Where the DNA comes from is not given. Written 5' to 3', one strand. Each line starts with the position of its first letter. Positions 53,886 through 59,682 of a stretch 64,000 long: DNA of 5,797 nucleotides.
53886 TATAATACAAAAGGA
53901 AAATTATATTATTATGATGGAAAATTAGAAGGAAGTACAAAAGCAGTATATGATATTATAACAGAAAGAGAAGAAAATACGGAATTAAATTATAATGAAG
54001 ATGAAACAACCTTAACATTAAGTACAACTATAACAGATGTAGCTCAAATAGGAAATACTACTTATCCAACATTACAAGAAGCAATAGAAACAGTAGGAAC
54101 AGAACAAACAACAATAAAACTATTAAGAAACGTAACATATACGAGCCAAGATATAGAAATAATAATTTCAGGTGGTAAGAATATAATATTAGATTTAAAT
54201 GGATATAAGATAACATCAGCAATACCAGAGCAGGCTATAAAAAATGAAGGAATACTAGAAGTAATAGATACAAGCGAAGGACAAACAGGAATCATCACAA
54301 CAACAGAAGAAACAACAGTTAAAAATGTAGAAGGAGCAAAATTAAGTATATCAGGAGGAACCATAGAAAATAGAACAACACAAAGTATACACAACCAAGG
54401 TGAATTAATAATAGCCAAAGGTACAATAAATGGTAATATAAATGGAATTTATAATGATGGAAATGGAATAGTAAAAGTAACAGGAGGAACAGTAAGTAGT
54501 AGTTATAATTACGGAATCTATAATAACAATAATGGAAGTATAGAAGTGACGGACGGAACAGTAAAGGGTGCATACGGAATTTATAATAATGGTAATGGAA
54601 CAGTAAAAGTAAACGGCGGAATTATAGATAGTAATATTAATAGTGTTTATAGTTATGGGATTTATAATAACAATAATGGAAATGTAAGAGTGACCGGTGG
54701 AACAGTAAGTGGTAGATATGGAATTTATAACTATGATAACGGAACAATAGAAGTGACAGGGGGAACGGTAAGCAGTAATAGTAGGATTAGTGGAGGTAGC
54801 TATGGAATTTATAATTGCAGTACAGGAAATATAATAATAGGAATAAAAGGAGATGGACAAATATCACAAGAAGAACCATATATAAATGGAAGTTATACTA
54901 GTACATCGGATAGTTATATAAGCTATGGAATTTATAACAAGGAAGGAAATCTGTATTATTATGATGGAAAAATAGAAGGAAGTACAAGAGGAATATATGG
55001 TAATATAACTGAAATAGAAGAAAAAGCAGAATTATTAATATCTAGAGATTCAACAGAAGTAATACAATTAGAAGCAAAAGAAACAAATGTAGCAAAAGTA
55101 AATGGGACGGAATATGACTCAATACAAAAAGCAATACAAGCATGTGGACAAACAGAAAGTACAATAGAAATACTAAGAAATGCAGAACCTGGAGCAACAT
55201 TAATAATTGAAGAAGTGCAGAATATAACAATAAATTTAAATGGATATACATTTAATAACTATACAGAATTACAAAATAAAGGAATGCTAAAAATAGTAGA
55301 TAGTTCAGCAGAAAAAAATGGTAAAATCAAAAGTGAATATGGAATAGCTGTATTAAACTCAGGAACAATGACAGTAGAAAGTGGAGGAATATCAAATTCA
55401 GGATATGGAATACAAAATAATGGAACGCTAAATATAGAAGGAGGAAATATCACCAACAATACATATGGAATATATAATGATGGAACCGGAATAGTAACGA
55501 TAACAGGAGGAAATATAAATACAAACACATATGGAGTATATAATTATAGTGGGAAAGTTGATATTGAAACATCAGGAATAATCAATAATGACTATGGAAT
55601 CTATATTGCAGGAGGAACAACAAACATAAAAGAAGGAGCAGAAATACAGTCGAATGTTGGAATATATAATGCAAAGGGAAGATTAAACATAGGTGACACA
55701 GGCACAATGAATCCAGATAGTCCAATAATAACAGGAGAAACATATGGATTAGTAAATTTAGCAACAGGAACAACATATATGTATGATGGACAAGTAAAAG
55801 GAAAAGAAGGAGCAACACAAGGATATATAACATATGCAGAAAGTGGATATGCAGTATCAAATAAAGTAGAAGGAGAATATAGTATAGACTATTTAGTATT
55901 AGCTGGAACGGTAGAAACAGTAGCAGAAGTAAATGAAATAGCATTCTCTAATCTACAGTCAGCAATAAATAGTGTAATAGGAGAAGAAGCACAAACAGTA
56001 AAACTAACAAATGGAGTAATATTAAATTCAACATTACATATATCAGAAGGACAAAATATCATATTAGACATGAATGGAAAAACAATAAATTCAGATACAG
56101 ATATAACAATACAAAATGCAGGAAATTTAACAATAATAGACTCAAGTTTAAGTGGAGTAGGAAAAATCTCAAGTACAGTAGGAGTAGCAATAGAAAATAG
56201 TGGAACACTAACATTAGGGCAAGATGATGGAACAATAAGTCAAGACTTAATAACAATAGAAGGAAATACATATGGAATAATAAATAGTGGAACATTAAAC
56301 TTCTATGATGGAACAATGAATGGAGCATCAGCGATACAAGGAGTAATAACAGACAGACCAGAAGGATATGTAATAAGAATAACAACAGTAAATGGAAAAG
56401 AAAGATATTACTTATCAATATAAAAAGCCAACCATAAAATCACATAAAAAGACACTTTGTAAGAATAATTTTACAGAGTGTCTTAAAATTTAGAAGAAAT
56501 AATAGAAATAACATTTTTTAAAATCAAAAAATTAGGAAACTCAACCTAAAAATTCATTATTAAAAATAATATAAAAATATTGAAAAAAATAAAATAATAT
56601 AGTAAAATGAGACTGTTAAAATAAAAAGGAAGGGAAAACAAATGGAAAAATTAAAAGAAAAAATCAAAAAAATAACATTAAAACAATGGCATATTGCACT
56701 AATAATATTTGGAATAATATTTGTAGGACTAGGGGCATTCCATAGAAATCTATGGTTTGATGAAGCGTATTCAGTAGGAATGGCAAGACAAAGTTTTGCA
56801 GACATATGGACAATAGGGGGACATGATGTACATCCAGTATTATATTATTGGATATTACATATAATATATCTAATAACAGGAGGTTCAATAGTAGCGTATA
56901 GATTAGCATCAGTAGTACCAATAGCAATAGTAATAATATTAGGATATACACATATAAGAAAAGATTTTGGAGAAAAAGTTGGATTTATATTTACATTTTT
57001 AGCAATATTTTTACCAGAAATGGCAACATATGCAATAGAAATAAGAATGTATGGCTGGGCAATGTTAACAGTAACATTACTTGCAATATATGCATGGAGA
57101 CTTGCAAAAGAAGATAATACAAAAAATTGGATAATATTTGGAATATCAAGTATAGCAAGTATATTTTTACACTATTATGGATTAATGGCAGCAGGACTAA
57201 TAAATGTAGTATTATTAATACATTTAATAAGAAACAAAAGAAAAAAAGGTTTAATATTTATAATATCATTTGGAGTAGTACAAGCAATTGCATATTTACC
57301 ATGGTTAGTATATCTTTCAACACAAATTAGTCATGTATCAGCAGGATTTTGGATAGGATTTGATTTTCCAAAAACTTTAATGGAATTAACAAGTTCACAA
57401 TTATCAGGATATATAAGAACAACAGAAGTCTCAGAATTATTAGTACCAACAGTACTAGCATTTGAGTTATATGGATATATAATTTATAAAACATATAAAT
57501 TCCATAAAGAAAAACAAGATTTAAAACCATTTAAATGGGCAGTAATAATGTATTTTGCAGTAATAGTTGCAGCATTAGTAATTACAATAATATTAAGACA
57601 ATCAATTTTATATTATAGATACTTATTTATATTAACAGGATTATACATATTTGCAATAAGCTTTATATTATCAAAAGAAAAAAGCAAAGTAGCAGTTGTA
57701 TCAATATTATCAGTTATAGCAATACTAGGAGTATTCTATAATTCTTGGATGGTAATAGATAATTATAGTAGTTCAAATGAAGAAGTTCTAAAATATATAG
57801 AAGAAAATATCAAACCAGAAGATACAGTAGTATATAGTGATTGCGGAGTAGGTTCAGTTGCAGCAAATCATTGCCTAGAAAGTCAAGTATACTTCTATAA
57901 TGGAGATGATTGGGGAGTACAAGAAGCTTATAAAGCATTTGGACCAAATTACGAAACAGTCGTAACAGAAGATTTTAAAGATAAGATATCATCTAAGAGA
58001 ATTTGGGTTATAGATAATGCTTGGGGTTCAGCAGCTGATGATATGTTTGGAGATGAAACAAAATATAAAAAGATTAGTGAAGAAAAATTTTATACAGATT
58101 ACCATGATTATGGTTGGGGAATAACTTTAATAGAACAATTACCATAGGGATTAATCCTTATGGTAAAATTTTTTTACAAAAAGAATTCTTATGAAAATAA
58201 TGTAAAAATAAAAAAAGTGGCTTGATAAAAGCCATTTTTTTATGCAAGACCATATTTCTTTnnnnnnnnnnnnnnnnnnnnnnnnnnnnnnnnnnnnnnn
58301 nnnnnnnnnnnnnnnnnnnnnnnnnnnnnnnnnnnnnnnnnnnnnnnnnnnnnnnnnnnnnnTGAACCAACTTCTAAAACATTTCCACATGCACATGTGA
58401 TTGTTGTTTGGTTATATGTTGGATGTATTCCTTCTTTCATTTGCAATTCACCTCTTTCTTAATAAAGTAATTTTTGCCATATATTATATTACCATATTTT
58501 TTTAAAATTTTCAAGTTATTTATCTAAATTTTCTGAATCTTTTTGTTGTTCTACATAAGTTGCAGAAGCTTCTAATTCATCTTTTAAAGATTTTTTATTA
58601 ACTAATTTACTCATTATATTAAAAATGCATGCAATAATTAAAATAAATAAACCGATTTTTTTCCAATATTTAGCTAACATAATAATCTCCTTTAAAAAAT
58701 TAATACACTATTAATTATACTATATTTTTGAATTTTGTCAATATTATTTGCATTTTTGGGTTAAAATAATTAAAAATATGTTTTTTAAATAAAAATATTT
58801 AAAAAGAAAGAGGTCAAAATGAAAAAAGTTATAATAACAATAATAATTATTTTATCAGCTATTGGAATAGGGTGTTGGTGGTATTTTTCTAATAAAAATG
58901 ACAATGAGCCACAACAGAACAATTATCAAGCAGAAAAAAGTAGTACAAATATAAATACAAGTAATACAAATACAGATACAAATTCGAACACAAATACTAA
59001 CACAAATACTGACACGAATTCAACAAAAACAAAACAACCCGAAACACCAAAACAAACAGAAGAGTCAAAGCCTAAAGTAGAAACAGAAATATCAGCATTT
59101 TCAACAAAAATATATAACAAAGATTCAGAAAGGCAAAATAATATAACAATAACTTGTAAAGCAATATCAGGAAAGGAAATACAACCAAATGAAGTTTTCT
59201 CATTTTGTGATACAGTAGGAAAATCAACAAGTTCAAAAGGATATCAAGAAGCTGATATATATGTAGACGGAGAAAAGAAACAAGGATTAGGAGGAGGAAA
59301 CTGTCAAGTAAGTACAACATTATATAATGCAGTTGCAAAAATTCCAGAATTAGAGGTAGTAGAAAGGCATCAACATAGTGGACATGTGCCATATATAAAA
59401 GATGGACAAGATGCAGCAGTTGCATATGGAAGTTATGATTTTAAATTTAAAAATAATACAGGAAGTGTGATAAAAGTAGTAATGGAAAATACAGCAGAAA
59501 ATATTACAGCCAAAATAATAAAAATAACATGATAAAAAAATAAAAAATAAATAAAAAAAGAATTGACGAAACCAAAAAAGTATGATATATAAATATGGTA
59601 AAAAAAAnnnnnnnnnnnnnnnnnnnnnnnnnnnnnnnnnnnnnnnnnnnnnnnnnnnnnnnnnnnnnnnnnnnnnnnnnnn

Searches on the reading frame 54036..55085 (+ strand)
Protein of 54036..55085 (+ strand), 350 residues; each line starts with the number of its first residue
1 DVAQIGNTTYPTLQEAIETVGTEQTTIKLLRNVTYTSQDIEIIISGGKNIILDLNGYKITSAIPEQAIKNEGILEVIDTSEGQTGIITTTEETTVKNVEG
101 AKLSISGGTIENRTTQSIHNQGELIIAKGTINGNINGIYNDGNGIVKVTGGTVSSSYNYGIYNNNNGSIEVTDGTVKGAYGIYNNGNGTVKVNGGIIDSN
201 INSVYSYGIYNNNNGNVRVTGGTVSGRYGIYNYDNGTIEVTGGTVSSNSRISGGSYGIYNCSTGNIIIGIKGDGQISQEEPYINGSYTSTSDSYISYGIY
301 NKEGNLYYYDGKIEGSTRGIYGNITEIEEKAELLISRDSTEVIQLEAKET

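Call 87: predict_structure(alignment_id=A1)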
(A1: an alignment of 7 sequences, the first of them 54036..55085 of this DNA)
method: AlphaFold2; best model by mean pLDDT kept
length: 350 residues; sequences in the alignment: 7
mean_pLDDT: 89.1   pTM: 0.90
mean pLDDT of the five models: 89.1, 88.9, 88.6, 88.4, 87.1
residues with pLDDT >= 90: 246; 70-90: 68; 50-70: 22; < 50: 14
segments of 3 or more residues with pLDDT < 50: 337-350
pLDDT, mean of each block of 10 residues (from residue 1): 97 96 97 87 94 98 87 98 94 95 98 95 98 97 97 96 97 97 95 95 84 96 95 95 88 84 93 71 80 79 91 85 82 51 35
secondary structure, 60 per line:
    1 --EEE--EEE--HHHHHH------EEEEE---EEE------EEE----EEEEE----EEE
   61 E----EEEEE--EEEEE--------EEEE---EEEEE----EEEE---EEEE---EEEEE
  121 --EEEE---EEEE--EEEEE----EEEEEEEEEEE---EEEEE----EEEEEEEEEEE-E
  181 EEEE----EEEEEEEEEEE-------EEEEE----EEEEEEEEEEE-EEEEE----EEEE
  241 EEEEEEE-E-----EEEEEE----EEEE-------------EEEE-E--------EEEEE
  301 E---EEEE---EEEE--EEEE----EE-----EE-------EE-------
elements in order: E3-5 E8-10 H13-18 E25-29 E33-35 E42-44 E49-53 E58-61 E66-70 E73-77 E86-89 E93-97 E102-105 E109-112 E116-120 E123-126 E130-133 E136-140 E145-155 E159-163 E168-178 E180-184 E189-199 E207-211 E216-226 E228-232 E237-247 E255-260 E265-268 E282-285 E296-301 E305-308 E312-315 E318-321

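Call 89: fold_search(model_id=the predicted structure, library=pdb)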
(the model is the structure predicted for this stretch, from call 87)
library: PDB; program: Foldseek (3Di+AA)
matches with E <= 10: 175; with E <= 0.001: 0
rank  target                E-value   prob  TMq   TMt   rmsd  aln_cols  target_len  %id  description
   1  2pyh_A                2.9e-02  0.96  0.45  0.42  10.7       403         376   12  Azotobacter vinelandii Mannuronan C-5 epimerase AlgE4 A-module complexed with mannuronan trisaccharide (released 2008-05-27)
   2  5w6f_A                3.7e-02  0.93  0.45  0.28   9.7       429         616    9  Crystal structure of Bacteriophage CBA120 tailspike protein 3 (TSP3, orf212) (released 2018-10-24)
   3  2pyh_B                1.0e-01  0.87  0.46  0.43   9.4       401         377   11  Azotobacter vinelandii Mannuronan C-5 epimerase AlgE4 A-module complexed with mannuronan trisaccharide (released 2008-05-27)
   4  7chu_A                1.0e-01  0.57  0.33  0.24  11.5       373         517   12  Geobacillus virus E2 - ORF18 (released 2021-04-14)
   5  2xc1_B                1.4e-01  0.16  0.24  0.16  13.7       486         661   12  Full-length Tailspike Protein Mutant Y108W of Bacteriophage P22 (released 2011-05-04)
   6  7xz8                  1.5e-01  0.69  0.41  0.34   9.2       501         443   10  Mutant (K141A) of the N-terminal domain of fucoidan lyase FdlA (released 2022-09-28)
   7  2vfp                  1.6e-01  0.33  0.31  0.22  11.9       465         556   13  Low Temperature Structure of P22 Tailspike Protein Fragment (109-666), Mutant V349L (released 2008-12-16)
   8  5nxk_A                1.9e-01  0.44  0.33  0.36  10.7       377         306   12  L. reuteri 53608 SRRP (released 2018-03-21)
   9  1qrb                  1.9e-01  0.33  0.35  0.25  11.5       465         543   11  PLASTICITY AND STERIC STRAIN IN A PARALLEL BETA-HELIX: RATIONAL MUTATIONS IN P22 TAILSPIKE PROTEIN (released 2000-04-12)
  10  7akv_G                2.1e-01  0.80  0.42  0.35  12.9       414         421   12  The cryo-EM structure of the Vag8-C1 inhibitor complex (released 2021-06-16)
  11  3th0_A                2.1e-01  0.25  0.32  0.23  11.3       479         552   12  P22 Tailspike complexed with S.Paratyphi O antigen octasaccharide (released 2012-08-29)
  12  4ru4_B                2.4e-01  0.94  0.49  0.31   6.5       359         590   12  Crystal structure of the tailspike protein gp49 from Pseudomonas phage LKA1 (released 2015-11-18)
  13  6eu4_A                2.4e-01  0.57  0.38  0.25  10.5       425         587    8  Structure of Acinetobacter phage vb_AbaP_AS12 gp42 tailspike (released 2018-11-07)
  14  4ozy                  2.6e-01  0.82  0.47  0.40   9.8       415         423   12  Crystal Structure of the periplasmic alginate epimerase AlgG T265N mutant (released 2015-03-04)
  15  7o7a_A                2.6e-01  0.51  0.43  0.38   8.9       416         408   13  Structure of the PL6 family alginate lyase Pedsa0632 from Pseudopedobacter saltans (released 2021-07-28)
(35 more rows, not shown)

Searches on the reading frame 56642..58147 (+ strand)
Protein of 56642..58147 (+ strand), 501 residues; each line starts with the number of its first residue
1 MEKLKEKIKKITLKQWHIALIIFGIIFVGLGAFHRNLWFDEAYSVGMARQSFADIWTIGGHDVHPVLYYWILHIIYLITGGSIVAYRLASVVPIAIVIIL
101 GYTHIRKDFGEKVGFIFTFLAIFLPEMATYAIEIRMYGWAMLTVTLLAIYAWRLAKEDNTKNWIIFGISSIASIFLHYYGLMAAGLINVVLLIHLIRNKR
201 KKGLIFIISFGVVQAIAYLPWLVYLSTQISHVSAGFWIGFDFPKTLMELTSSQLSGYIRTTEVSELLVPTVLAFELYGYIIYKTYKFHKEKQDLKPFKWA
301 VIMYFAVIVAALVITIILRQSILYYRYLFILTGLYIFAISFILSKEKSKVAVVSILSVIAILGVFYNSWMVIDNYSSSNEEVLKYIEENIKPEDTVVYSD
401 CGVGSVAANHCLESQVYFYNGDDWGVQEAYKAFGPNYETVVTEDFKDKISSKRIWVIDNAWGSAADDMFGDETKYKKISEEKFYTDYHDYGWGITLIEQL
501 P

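Call 7: search_protein_families(library=pfam, proteins=[window:56642-58147:+])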
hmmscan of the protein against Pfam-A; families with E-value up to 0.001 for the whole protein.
window:56642-58147:+ (501 aa): 2 families
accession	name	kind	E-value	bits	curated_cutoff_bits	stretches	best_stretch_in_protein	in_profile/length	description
PF13231.12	PMT_2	-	1.1e-07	32.7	26.1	1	64-223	2-159/160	Dolichyl-phosphate-mannose-protein mannosyltransferase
PF07695.17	7TMR-DISM_7TM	-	0.00088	19.7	29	1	284-371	85-172/205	7TM diverse intracellular signalling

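Call 51: search_protein_families(library=ncbifam, proteins=[window:56642-58147:+], max_evalue=0.001)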
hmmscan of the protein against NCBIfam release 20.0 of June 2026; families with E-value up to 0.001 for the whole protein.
window:56642-58147:+ (501 aa): 2 families
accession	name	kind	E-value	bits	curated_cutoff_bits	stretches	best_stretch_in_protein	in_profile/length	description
NF052499.1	MnslTaseMT1671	equivalog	7e-12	44.6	900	1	6-361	20-368/523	mannosyltransferase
NF047440.1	LA3751_2_3_fam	subfamily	3.5e-08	32.7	200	1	64-419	81-434/460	LA_3751/LA_3752 family putative glycosyltransferase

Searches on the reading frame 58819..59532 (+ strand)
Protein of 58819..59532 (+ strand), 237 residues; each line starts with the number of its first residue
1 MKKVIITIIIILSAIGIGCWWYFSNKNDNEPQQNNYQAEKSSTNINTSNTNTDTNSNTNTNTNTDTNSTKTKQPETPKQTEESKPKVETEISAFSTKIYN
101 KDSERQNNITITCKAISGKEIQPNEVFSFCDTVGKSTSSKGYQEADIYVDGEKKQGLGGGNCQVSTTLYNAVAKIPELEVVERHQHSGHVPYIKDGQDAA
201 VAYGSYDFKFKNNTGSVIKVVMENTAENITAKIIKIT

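Call 7: search_protein_families(library=pfam, proteins=[window:58819-59532:+])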
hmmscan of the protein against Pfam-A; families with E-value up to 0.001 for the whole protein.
window:58819-59532:+ (237 aa): 1 family
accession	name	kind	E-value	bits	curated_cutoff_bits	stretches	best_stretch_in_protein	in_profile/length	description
PF04294.18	VanW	-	7.7e-43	145.6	27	1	105-233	2-129/130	VanW like protein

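Call 51: search_protein_families(library=ncbifam, proteins=[window:58819-59532:+], max_evalue=0.001)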
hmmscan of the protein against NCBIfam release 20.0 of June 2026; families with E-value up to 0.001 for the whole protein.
window:58819-59532:+ (237 aa): 7 families
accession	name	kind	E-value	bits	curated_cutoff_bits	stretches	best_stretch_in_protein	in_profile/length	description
NF033128.2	vanW-gen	equivalog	2.3e-18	66.8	365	1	104-234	69-203/271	glycopeptide resistance accessory protein VanW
NF033123.1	vanW-G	exception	1.2e-11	44.9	600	1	79-223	47-192/273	glycopeptide resistance accessory protein VanW-G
NF033122.1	vanW-B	exception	3.3e-08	33.2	610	1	104-232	70-202/275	glycopeptide resistance accessory protein VanW-B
TIGR04526.1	predic_Ig_block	subfamily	8.7e-06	24.9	150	1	2-128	5-135/693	putative immunoglobulin-blocking virulence protein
NF033598.2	elast_bind_EbpS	equivalog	0.0002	20.4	300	1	5-91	311-399/498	elastin-binding protein EbpS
NF008109.0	PRK10856.1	equivalog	0.00025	20.9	208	1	5-104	115-212/334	cytoskeleton protein RodZ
TIGR03593.1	yidC_nterm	equivalog_domain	0.00052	19.7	58.25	1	7-89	5-85/363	membrane protein insertase YidC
